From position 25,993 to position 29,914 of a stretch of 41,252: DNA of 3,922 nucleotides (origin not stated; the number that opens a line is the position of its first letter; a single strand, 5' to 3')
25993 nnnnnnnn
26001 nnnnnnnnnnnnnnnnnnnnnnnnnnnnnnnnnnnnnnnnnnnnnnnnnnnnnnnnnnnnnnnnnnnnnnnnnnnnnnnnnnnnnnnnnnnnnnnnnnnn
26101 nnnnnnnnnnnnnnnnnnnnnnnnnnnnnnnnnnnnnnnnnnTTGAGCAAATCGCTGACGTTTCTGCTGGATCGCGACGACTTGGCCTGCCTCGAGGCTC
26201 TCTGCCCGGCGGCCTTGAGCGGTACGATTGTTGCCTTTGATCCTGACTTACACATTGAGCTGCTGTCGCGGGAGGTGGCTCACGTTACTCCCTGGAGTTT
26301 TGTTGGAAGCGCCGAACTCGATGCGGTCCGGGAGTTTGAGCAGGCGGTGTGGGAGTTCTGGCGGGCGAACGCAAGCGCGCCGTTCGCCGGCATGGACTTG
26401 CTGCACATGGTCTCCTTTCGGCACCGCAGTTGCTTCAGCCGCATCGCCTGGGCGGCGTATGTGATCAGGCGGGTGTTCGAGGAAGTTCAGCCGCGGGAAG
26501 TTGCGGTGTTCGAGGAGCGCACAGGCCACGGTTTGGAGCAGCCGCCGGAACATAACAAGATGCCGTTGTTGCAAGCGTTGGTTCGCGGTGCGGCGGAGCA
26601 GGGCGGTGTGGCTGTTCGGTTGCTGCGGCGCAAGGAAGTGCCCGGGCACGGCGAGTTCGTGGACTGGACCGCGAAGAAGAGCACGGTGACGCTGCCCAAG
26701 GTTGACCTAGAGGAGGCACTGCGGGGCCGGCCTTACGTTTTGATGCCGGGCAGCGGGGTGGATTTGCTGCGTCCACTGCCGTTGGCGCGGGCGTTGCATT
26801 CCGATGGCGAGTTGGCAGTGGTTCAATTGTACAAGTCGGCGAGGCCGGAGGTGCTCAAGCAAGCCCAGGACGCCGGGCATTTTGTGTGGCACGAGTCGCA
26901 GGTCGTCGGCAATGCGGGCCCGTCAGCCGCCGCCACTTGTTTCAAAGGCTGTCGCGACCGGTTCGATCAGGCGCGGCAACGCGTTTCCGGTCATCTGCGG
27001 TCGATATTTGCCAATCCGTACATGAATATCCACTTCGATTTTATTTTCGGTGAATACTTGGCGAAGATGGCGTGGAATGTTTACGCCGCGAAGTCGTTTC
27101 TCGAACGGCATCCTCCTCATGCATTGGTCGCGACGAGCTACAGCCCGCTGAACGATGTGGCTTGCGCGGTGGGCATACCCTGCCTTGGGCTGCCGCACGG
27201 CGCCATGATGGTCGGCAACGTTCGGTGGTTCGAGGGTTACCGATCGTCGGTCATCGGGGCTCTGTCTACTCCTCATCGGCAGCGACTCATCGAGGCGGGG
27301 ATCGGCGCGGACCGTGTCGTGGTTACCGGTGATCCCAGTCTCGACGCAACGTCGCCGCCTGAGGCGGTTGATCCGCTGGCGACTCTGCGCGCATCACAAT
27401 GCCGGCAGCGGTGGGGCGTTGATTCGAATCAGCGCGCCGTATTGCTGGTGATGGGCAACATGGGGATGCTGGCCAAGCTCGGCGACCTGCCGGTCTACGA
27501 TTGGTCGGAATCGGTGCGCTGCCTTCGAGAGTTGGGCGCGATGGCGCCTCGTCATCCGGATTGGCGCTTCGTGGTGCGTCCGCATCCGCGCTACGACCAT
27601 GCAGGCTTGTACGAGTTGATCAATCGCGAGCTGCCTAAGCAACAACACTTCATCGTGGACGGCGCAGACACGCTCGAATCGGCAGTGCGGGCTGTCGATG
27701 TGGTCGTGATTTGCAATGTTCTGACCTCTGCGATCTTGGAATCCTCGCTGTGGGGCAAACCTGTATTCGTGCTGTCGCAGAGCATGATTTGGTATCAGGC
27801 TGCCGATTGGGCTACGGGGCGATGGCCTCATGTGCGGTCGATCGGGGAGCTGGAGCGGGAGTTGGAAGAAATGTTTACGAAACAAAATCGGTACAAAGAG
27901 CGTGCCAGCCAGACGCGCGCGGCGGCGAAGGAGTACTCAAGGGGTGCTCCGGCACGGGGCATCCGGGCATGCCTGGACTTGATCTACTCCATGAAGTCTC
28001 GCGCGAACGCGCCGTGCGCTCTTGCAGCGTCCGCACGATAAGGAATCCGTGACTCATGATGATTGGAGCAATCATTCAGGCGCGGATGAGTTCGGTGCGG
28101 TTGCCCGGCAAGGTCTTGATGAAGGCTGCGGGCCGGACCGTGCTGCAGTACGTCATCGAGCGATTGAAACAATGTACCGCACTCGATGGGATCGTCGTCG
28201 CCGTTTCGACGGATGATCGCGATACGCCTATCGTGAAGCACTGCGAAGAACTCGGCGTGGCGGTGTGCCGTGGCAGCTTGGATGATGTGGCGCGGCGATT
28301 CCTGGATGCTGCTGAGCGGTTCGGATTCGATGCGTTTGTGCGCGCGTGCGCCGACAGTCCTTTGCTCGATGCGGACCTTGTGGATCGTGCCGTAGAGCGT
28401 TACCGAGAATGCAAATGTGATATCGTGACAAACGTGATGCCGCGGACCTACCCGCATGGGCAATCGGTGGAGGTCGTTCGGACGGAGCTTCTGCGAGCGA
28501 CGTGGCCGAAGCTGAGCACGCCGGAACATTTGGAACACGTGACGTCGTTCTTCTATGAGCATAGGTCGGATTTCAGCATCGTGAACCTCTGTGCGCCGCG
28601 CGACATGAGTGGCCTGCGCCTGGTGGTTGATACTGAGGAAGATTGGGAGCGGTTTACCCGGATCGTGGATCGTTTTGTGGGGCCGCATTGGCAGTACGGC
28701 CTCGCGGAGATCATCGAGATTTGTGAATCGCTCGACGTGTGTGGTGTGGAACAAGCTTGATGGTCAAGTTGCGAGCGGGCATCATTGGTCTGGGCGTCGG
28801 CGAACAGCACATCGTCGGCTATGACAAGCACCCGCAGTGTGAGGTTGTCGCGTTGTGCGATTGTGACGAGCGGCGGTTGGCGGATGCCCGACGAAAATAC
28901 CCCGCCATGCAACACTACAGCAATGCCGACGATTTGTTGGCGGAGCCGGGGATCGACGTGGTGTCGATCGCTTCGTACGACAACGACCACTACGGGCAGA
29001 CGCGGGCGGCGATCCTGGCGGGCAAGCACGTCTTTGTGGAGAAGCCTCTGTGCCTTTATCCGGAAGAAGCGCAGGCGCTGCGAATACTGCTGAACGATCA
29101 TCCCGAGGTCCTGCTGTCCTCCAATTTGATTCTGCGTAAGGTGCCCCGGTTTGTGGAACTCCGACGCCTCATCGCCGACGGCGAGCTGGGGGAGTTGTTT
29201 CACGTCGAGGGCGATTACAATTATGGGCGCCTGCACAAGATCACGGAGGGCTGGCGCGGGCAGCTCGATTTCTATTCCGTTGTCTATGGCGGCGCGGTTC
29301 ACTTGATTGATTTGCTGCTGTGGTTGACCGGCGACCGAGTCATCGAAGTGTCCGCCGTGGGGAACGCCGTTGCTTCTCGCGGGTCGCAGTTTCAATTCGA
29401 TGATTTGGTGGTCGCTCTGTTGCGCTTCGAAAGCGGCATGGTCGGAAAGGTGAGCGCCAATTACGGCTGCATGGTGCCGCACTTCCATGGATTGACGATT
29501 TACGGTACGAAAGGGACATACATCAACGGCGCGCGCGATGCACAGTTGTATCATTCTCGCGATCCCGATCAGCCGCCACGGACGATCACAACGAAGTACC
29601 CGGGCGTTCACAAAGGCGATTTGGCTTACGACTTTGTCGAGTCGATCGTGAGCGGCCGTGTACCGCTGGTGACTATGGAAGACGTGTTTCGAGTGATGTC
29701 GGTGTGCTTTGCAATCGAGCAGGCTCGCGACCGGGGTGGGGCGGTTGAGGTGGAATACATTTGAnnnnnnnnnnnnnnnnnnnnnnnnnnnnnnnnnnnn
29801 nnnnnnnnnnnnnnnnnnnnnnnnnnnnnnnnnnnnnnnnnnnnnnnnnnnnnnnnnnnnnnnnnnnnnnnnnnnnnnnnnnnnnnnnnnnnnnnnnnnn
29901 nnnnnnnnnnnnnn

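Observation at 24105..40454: Large nonulosonic-acid (pseudaminic/legionaminic-like) glycan island with an unusually rich tailoring set and no export machinery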

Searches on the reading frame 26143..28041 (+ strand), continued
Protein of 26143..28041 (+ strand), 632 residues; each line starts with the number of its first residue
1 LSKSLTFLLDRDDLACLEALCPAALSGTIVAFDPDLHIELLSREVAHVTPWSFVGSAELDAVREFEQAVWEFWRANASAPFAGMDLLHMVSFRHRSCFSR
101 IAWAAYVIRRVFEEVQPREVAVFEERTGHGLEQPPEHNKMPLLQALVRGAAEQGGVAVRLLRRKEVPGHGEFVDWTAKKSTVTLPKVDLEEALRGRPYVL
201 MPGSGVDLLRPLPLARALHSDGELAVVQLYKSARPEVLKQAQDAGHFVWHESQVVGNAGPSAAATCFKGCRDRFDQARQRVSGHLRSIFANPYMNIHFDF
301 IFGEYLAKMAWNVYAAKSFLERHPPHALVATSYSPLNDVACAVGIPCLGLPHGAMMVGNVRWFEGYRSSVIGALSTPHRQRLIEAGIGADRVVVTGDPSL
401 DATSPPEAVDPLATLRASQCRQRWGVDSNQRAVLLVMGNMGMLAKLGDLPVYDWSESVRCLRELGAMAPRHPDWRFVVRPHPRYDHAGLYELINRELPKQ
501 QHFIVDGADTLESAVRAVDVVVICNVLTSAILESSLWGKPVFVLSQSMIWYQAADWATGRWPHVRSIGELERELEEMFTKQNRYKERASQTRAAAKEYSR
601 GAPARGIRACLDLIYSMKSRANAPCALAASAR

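Call 55: search_protein_families(library=pfam, proteins=[L007:1882-4239:-, L007:4264-5283:-, L007:5842-7254:-, L007:11897-13492:-, L007:17346-18350:-, L007:18921-19742:-, L007:19866-20705:+, L007:20504-21541:+, L008:14216-15946:-, L008:16842-18458:+], max_evalue=0.0001)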
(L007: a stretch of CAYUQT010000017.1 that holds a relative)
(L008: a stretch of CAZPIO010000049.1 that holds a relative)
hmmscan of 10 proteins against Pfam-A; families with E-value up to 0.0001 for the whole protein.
L007:1882-4239:- (785 aa): 1 family
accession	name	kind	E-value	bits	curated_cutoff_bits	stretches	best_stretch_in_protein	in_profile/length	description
PF01738.24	DLH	-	5.2e-10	39.7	21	1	190-301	31-129/217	Dienelactone hydrolase family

L007:4264-5283:- (339 aa): 1 family
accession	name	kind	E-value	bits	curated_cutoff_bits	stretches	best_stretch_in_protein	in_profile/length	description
PF00850.24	Hist_deacetyl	-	1.5e-102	343.4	27.9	1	21-312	1-297/298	Histone deacetylase domain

L007:5842-7254:- (470 aa): 1 family
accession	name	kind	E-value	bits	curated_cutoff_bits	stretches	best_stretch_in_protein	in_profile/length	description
PF06253.16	MTTB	-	3.6e-58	197.3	25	1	6-411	31-436/500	Trimethylamine methyltransferase (MTTB)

L007:11897-13492:- (531 aa): 2 families
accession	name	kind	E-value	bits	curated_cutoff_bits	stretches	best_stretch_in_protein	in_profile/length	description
PF02310.24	B12-binding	-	3.4e-18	66.1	32.1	1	30-141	10-121/121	B12 binding domain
PF04055.27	Radical_SAM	-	1.3e-16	61.7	29.5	1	217-380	4-166/166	Radical SAM superfamily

L007:17346-18350:- (334 aa): 1 family
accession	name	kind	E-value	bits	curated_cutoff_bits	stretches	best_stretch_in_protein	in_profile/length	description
PF01351.25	RNase_HII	-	1.8e-11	44.8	25.8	0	19-41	1-23/199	Ribonuclease HII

L007:18921-19742:- (273 aa): 1 family
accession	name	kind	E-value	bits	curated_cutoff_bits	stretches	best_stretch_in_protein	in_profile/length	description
PF03009.23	GDPD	-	8.3e-35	121.5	23.6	1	32-260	1-243/244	Glycerophosphoryl diester phosphodiesterase family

L007:19866-20705:+ (279 aa): 0 families

L007:20504-21541:+ (345 aa): 0 families

L008:14216-15946:- (576 aa): 4 families
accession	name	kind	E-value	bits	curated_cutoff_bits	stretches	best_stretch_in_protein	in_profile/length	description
PF13641.12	Glyco_tranf_2_3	-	2.9e-27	96.6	27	1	70-300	1-230/230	Glycosyltransferase like family 2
PF13632.12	Glyco_trans_2_3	-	2.4e-23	83.4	27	1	159-350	1-182/198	Glycosyl transferase family group 2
PF00535.33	Glycos_transf_2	-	1.6e-18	67.6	23.3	1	75-209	3-131/168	Glycosyl transferase family 2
PF13506.12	Glyco_transf_21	-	2.6e-13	50.3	21.7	1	136-299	10-174/174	Glycosyl transferase family 21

L008:16842-18458:+ (538 aa): 0 families

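Call 86: search_protein_families(library=pfam, proteins=[P0089, P0097, P0102, P0104, P0111, P0120, P0122, P0139, P0147, P0166], max_evalue=0.01)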
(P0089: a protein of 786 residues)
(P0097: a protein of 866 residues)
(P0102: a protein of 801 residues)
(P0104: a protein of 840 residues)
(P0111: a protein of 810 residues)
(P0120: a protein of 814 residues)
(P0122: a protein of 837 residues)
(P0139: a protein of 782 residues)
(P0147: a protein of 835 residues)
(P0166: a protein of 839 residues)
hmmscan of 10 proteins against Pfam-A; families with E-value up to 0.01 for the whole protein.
P0089 (786 aa): 2 families
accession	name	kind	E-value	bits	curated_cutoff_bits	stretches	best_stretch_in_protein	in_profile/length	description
PF02350.25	Epimerase_2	-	0.00048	19.5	30.6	1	359-536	116-287/347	UDP-N-acetylglucosamine 2-epimerase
PF00534.26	Glycos_transf_1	-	0.0061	16.5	26.4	0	519-585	108-171/172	Glycosyl transferases group 1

P0097 (866 aa): 1 family
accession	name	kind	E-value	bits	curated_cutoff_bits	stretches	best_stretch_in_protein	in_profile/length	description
PF08614.16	ATG16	-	0.004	17.8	33.7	1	735-843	7-124/200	Autophagy protein 16 (ATG16)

P0102 (801 aa): 1 family
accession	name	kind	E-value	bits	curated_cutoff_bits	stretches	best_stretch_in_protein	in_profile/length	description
PF05159.20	Capsule_synth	-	8.8e-07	29.1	20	1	413-544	132-270/310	Capsule polysaccharide biosynthesis protein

P0104 (840 aa): 3 families
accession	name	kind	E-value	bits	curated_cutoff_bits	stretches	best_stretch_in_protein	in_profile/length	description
PF20471.4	DUF6716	-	3.1e-05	23.6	27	1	476-535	228-284/342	Putative glycosyltransferase (DUF6716)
PF13692.12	Glyco_trans_1_4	-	0.0015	19.2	27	1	480-536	48-108/142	Glycosyl transferases group 1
PF05159.20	Capsule_synth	-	0.0017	18.3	20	1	414-546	132-273/310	Capsule polysaccharide biosynthesis protein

P0111 (810 aa): 0 families

P0120 (814 aa): 1 family
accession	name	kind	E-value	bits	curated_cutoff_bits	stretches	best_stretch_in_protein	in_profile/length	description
PF20471.4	DUF6716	-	0.0012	18.3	27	1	490-550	227-284/342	Putative glycosyltransferase (DUF6716)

P0122 (837 aa): 0 families

P0139 (782 aa): 0 families

P0147 (835 aa): 0 families

P0166 (839 aa): 0 families

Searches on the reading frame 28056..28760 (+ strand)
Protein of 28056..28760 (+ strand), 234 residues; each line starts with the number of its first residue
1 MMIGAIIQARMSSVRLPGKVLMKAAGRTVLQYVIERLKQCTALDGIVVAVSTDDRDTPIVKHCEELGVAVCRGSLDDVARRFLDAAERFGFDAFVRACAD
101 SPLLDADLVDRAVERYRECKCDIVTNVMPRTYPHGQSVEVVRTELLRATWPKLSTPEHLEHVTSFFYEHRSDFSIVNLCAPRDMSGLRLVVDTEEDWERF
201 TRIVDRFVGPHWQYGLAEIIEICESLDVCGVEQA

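Call 3: search_protein_families(library=pfam, proteins=[window:28056-28760:+])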
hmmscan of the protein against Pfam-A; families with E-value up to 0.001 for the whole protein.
window:28056-28760:+ (234 aa): 2 families
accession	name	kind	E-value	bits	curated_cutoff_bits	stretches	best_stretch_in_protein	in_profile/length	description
PF02348.25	CTP_transf_3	-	1.9e-24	87.1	22.6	1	5-174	2-170/217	Cytidylyltransferase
PF12804.13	NTP_transf_3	-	5.9e-10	40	27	1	18-132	15-127/160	MobA-like NTP transferase domain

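Call 5: search_protein_families(library=ncbifam, proteins=[window:28056-28760:+], max_evalue=0.00001)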
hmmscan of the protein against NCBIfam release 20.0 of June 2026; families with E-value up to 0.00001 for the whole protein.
window:28056-28760:+ (234 aa): 6 families
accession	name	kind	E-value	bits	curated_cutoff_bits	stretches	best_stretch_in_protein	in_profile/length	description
NF003952.0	PRK05450.1-5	subfamily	1.8e-17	63.3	193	1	3-131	3-133/250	3-deoxy-manno-octulosonate cytidylyltransferase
NF009905.0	PRK13368.1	subfamily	2e-16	60.1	255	1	3-129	3-128/243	3-deoxy-manno-octulosonate cytidylyltransferase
NF003950.0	PRK05450.1-3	subfamily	8e-12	45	234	1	5-129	5-131/248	3-deoxy-manno-octulosonate cytidylyltransferase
NF003948.0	PRK05450.1-1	equivalog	6.8e-10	38.6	281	1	6-132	9-136/248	3-deoxy-manno-octulosonate cytidylyltransferase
TIGR00466.1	kdsB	equivalog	2.3e-09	37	155.2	1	5-122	5-122/241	3-deoxy-manno-octulosonate cytidylyltransferase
TIGR03584.1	PseF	equivalog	1e-06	28.5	205.7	1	5-71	2-64/222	pseudaminic acid cytidylyltransferase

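Call 11: find_encoding_contigs(protein=window:28056-28760:+, flank=10000, max_places=6)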
Protein window:28056-28760:+ (234 aa): no gene with exactly this product is on record in the collection.

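Call 42: search_solved_structures(query=window:28056-28760:+, max_evalue=0.001)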
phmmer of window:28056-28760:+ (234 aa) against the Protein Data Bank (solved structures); distinct sequences matched with E-value up to 0.001: 13.
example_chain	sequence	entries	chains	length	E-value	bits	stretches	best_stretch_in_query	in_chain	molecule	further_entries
6oew_A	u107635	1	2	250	1.8e-34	122.3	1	1-223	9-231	Cytidylyltransferase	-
3tqd_A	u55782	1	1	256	2.2e-09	40.2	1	4-118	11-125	3-deoxy-manno-octulosonate cytidylyltransferase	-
3jtj_A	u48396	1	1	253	4e-09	39.4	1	4-129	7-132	3-deoxy-manno-octulosonate cytidylyltransferase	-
4fcu_A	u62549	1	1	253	5.8e-07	32.3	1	5-115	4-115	3-deoxy-manno-octulosonate cytidylyltransferase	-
3pol_A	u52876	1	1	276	6.5e-07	32.1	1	5-115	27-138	3-deoxy-manno-octulosonate cytidylyltransferase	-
3k8d_A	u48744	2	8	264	7.8e-07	31.9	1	5-129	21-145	3-deoxy-manno-octulosonate cytidylyltransferase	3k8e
1vh1_A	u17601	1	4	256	8e-07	31.8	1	5-129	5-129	3-deoxy-manno-octulosonate cytidylyltransferase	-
8ees_A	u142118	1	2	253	2.3e-06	30.3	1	6-126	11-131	3-deoxy-manno-octulosonate cytidylyltransferase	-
4xwi_A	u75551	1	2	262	5.7e-06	29.1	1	5-113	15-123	3-deoxy-manno-octulosonate cytidylyltransferase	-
3oam_A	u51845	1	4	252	2.3e-05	27.1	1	4-125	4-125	3-deoxy-manno-octulosonate cytidylyltransferase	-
1gq9_A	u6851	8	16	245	2.3e-05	27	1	6-115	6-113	3-DEOXY-MANNO-OCTULOSONATE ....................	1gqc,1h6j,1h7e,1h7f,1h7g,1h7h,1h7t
1vh3_A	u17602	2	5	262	8.3e-05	25.3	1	4-113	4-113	3-deoxy-manno-octulosonate cytidylyltransferase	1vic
3duv_A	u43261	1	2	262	8.4e-05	25.2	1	4-113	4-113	3-deoxy-manno-octulosonate cytidylyltransferase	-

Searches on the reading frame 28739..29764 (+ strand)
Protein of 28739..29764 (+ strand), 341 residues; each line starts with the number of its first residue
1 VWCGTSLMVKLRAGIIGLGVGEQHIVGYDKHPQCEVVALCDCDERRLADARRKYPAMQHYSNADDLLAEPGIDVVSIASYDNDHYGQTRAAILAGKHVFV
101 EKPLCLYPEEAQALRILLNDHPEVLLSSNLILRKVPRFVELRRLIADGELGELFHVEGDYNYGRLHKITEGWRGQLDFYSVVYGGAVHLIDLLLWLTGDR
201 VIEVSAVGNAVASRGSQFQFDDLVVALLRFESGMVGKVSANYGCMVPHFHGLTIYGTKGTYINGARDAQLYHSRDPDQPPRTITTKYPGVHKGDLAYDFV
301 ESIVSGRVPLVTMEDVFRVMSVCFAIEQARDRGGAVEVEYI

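Call 3: search_protein_families(library=pfam, proteins=[window:28739-29764:+])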
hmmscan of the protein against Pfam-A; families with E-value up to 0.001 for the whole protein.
window:28739-29764:+ (341 aa): 3 families
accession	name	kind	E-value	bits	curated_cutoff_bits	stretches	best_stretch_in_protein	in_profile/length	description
PF22725.1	GFO_IDH_MocA_C3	-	1.1e-23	84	27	1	138-261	1-123/124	GFO/IDH/MocA C-terminal domain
PF01408.29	GFO_IDH_MocA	-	3e-21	76.8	24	1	11-121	1-112/120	Oxidoreductase family, NAD-binding Rossmann fold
PF02894.22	GFO_IDH_MocA_C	-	1.1e-17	65.1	22.9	1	142-337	1-217/218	Oxidoreductase family, C-terminal alpha/beta domain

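Call 5: search_protein_families(library=ncbifam, proteins=[window:28739-29764:+], max_evalue=0.00001)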
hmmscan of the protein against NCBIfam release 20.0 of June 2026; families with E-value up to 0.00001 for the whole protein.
window:28739-29764:+ (341 aa): 9 families
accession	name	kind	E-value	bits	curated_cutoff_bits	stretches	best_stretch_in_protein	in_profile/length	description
TIGR04380.1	myo_inos_iolG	equivalog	2e-27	95.9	355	1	11-336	2-329/330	inositol 2-dehydrogenase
NF040723.1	UDP-GlcNAcDh_Arch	equivalog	3.5e-23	82.6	450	1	11-324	1-295/302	UDP-N-acetylglucosamine 3-dehydrogenase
NF008607.0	PRK11579.1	subfamily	7.7e-20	71.2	330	1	10-269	4-255/346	oxidoreductase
NF052479.1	LevoglcsnDh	equivalog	7.1e-19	67.7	650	1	38-208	40-212/386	levoglucosan dehydrogenase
NF052679.1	InsChiInosDhIolG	equivalog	6.3e-15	55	540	1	10-238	2-225/343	bifunctional inositol 2-dehydrogenase/D-chiro-inositol 1-dehydrogenase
NF058563.1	BT_2159_fam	equivalog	4.6e-14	52.2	650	1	12-154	2-144/350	disaccharide 3-dehydrogenase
NF007574.0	PRK10206.1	equivalog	5.4e-14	52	352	1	49-268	43-252/345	oxidoreductase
NF058561.1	BT_2158_fam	equivalog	1.5e-12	46.9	750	1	14-122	37-147/487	glycoside 3-dehydrogenase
NF041392.1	XylDh_Gfo6_Halo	equivalog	2.2e-08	33.3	350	1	10-260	16-272/350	D-xylose 1-dehydrogenase Gfo6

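Call 43: search_solved_structures(query=window:28769-29764:+, max_evalue=1e-8)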
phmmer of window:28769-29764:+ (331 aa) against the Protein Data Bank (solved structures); distinct sequences matched with E-value up to 1e-8: 44.
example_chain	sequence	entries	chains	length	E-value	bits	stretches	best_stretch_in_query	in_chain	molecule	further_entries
3cea_A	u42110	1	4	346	4.5e-20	75.7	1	1-329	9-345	Myo-inositol 2-dehydrogenase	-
3evn_A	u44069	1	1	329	3.8e-19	72.6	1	15-252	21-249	Oxidoreductase, Gfo/Idh/MocA family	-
4koa_A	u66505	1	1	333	1.5e-18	70.7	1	2-329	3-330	1,5-anhydro-D-fructose reductase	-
2glx_A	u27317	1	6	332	1.5e-17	67.4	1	2-253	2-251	1,5-anhydro-D-fructose reductase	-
3ezy_A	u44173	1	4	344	4.6e-17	65.8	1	1-329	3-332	Dehydrogenase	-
6jw6_A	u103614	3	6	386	1.1e-16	64.6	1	2-146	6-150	Dehydrogenase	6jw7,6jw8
3i23_A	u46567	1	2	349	2.1e-16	63.6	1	4-259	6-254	Oxidoreductase, Gfo/Idh/MocA family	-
3fd8_A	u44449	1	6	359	2.3e-16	63.5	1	4-259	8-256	Oxidoreductase, Gfo/Idh/MocA family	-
4gqa_A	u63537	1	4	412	4.2e-16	62.6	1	24-162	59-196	NAD binding Oxidoreductase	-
3q2k_A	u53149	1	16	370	6.5e-15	58.7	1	2-253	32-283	oxidoreductase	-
4h3v_A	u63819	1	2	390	1.4e-14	57.6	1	21-272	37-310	Oxidoreductase domain protein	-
3e18_A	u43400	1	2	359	2.6e-14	56.7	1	6-250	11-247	oxidoreductase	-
8tdi_L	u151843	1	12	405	2.7e-14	56.7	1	21-227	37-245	P2B11 Glucuronide-3-dehydrogenase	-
3e9m_A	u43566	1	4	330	1.1e-13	54.7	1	14-252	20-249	Oxidoreductase, Gfo/Idh/MocA family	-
3q2i_A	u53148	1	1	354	2.4e-13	53.5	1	2-259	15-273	dehydrogenase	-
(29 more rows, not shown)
